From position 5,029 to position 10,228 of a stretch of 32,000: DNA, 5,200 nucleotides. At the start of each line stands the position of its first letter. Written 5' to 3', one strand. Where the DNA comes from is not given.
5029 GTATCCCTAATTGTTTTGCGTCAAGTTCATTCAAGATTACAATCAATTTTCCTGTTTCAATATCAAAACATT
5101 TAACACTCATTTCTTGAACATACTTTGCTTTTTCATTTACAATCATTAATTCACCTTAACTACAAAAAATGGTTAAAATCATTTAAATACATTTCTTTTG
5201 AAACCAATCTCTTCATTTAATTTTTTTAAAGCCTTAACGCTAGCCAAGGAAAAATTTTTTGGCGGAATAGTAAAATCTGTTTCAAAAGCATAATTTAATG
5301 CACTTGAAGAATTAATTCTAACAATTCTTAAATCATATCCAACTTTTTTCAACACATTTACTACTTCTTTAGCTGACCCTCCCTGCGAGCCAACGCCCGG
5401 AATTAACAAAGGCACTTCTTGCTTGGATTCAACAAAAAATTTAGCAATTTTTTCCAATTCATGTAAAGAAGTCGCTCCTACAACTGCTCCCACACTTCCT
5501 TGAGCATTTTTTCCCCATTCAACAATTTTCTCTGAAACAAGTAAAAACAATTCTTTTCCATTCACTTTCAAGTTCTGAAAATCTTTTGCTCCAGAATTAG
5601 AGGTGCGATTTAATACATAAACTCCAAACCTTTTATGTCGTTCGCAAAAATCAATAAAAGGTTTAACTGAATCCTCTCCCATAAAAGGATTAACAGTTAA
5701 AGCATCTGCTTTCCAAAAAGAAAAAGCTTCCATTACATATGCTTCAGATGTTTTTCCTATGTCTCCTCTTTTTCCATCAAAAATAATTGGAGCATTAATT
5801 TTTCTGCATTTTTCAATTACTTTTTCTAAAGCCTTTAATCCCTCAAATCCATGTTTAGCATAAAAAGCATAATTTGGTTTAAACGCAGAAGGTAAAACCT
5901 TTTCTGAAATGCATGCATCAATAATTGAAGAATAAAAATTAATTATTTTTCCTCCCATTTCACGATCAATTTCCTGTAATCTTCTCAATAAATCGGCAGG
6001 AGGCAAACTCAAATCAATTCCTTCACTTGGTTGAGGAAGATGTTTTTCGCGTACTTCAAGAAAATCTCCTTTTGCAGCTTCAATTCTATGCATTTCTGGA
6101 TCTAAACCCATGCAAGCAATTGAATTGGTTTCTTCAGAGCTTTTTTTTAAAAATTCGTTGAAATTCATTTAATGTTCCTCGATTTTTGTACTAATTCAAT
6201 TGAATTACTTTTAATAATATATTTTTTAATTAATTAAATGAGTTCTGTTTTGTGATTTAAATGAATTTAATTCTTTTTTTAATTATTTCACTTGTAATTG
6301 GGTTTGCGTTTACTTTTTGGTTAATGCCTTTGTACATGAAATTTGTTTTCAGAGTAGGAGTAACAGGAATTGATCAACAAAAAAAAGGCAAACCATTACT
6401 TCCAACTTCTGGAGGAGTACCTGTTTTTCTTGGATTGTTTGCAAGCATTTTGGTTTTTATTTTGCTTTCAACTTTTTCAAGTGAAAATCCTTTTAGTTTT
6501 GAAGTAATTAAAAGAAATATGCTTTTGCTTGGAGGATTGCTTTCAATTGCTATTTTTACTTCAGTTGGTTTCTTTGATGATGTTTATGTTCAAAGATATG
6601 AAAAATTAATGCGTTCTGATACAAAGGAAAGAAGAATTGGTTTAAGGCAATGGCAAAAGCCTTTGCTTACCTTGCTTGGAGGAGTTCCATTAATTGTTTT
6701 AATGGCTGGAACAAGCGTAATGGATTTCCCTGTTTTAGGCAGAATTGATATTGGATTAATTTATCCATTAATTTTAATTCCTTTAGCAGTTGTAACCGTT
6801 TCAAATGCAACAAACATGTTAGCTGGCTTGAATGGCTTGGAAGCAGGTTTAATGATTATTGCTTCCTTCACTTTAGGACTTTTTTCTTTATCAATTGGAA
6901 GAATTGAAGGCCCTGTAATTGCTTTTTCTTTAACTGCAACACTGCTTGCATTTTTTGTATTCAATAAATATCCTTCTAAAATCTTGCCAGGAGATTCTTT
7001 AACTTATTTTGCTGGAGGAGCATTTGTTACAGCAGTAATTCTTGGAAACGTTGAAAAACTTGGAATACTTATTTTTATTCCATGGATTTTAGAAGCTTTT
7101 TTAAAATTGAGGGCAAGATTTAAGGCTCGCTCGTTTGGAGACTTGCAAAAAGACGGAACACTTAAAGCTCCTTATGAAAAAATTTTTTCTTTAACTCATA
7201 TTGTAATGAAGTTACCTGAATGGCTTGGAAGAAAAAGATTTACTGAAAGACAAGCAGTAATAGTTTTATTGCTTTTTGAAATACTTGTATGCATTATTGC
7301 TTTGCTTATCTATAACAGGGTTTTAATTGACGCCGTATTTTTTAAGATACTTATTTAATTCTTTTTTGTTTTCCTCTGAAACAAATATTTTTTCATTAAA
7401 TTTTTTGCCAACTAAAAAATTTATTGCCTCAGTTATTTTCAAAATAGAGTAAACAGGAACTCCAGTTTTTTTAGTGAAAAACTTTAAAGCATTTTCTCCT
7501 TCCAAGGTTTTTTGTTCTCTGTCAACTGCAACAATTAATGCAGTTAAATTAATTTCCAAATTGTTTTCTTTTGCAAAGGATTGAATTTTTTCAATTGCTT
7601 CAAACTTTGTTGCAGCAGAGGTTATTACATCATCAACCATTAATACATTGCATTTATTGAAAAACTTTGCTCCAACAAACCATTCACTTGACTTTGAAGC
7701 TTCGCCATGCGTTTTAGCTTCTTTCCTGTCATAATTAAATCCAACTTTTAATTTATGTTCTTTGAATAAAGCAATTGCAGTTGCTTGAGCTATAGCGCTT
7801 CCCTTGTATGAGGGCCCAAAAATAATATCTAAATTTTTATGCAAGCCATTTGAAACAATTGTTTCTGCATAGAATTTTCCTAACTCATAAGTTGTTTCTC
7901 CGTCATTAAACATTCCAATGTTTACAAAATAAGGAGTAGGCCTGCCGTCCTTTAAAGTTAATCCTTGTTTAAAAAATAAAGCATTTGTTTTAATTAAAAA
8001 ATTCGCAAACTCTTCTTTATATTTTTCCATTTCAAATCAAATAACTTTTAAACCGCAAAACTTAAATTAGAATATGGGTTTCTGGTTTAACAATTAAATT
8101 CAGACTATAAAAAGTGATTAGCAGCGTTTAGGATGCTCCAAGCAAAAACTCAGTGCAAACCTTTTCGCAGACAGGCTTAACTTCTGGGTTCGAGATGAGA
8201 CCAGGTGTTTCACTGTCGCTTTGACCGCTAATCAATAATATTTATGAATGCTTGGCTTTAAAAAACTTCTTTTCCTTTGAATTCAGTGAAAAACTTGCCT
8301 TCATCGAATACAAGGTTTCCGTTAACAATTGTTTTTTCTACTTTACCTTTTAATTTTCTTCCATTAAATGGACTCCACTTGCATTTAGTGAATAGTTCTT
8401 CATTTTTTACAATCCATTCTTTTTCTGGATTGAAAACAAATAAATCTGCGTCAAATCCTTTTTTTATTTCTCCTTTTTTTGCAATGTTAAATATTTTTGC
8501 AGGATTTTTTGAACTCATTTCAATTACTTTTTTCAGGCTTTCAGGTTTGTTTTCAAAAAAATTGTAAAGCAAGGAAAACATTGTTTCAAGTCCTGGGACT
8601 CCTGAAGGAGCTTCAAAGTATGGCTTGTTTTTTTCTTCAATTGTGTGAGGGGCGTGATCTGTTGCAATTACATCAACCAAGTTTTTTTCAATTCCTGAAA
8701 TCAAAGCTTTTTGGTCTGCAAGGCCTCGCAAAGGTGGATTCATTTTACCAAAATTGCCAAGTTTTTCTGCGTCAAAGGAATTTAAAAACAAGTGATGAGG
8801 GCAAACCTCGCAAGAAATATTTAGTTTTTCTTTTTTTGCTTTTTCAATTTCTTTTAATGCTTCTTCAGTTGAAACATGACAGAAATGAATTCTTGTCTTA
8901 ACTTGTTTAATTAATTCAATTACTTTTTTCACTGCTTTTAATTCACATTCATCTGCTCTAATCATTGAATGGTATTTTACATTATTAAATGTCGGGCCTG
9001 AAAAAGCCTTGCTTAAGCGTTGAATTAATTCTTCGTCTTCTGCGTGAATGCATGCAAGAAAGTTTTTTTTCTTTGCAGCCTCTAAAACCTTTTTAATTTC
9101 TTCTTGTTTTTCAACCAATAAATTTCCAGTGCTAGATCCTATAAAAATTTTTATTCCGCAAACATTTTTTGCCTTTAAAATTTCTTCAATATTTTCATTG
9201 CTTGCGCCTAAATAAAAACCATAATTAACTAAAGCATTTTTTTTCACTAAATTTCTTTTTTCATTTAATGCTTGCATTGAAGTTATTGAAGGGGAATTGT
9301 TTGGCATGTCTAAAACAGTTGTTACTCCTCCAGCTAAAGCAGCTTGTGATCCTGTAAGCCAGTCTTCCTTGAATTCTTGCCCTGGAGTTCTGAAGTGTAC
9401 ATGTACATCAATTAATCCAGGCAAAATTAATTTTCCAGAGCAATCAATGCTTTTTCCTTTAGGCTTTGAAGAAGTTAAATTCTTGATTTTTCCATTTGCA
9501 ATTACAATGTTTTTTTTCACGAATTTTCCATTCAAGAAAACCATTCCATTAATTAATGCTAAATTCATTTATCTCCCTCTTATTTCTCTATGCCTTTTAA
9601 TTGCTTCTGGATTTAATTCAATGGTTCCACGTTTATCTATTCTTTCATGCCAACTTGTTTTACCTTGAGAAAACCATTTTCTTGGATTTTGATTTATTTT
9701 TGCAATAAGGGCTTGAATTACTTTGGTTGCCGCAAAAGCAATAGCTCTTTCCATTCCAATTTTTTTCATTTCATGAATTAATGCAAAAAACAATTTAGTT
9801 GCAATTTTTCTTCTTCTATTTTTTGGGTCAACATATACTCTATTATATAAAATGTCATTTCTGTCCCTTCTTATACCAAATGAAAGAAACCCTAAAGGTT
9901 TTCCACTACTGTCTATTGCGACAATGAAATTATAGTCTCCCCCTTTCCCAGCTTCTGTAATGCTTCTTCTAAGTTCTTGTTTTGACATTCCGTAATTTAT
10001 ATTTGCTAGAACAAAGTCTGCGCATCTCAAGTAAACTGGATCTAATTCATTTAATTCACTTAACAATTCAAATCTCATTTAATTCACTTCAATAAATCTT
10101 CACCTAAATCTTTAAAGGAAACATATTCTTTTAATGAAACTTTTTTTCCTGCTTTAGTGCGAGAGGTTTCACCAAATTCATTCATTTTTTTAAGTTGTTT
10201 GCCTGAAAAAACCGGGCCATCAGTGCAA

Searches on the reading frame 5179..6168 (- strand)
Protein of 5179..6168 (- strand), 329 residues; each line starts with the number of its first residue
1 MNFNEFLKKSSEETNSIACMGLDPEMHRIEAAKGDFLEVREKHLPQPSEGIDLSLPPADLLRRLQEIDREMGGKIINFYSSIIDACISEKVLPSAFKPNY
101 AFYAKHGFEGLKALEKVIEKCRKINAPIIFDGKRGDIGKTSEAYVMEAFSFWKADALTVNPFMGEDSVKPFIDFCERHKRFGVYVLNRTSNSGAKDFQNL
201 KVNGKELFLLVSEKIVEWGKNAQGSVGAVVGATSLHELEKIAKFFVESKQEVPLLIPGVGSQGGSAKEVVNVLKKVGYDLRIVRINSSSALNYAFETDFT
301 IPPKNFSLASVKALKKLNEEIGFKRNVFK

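Call 11: search_protein_families(library=pfam, proteins=[window:5179-6168:-], max_evalue=0.001)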
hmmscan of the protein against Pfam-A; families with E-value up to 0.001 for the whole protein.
window:5179-6168:- (329 aa): 1 family
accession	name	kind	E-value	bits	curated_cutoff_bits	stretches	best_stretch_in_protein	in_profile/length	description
PF00215.30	OMPdecase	-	7.5e-24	85.3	27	1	95-271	28-187/221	Orotidine 5'-phosphate decarboxylase / HUMPS family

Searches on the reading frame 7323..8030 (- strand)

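Call 11: search_protein_families(library=pfam, proteins=[window:7323-8030:-], max_evalue=0.001)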
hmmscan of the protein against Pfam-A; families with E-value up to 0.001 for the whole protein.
window:7323-8030:- (235 aa): 1 family
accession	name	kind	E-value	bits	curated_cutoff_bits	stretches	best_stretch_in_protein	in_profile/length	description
PF00156.33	Pribosyltran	-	3.6e-05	23.6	26.3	1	43-180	7-135/158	Phosphoribosyl transferase domain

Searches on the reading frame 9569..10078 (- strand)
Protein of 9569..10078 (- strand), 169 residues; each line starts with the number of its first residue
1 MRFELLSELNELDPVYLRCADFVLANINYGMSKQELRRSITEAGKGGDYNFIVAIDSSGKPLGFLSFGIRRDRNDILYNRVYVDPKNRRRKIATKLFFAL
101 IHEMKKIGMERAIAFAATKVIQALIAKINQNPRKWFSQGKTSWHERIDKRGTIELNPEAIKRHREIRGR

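Call 3: search_protein_families(library=pfam, proteins=[window:9569-10078:-], max_evalue=1)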
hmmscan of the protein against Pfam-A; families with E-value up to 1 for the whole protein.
window:9569-10078:- (169 aa): 8 families
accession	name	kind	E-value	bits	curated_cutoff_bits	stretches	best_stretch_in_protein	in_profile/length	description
PF00583.31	Acetyltransf_1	-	1.1e-08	35.8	20.7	1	47-116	32-98/116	Acetyltransferase (GNAT) family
PF13508.13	Acetyltransf_7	-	2.6e-07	31.4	27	1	49-110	3-63/84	Acetyltransferase (GNAT) domain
PF13673.13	Acetyltransf_10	-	1.2e-05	25.7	23.6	1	32-111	18-87/128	Acetyltransferase (GNAT) domain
PF14542.12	Acetyltransf_CG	-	0.0056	17.2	30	1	51-109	2-58/80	GCN5-related N-acetyl-transferase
PF13880.12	Acetyltransf_13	-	0.0069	16.6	22.8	1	79-101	8-30/69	ESCO1/2 acetyl-transferase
PF13527.13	Acetyltransf_9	-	0.025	15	25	1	81-117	78-114/127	Acetyltransferase (GNAT) domain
PF09106.17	SelB-wing_2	-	0.2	12.2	22.3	0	29-42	15-28/57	Elongation factor SelB, winged helix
PF25697.1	EBNA2_N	-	0.31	11.5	27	1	46-61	11-26/58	EBNA-2 N-terminal dimerization domain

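Call 4: search_protein_families(library=ncbifam, proteins=[window:9569-10078:-], max_evalue=1)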
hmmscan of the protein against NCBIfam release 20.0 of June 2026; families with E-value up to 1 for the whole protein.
window:9569-10078:- (169 aa): 6 families
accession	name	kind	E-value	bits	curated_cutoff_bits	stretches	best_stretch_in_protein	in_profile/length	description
NF040504.1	resist_ArsN1b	equivalog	0.01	15.7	210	1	33-115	34-116/159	arsinothricin resistance N-acetyltransferase ArsN1 family B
NF033374.6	AAC_6p_Id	exception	0.03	14.3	320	1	50-99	44-100/149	aminoglycoside N-acetyltransferase AAC(6')-Id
NF040501.1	resist_ArsN2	equivalog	0.034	13.8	125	1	49-112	24-85/133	arsenic resistance N-acetyltransferase ArsN2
TIGR01575.1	rimI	equivalog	0.042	14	86.4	1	52-110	34-90/132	ribosomal protein S18-alanine N-acetyltransferase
TIGR02406.1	ectoine_EctA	equivalog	0.076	13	120.6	1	52-154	42-136/157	diaminobutyrate acetyltransferase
NF043067.1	AAC_6p_group_E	equivalog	0.11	12.4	140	1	33-98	22-93/140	aminoglycoside 6'-N-acetyltransferase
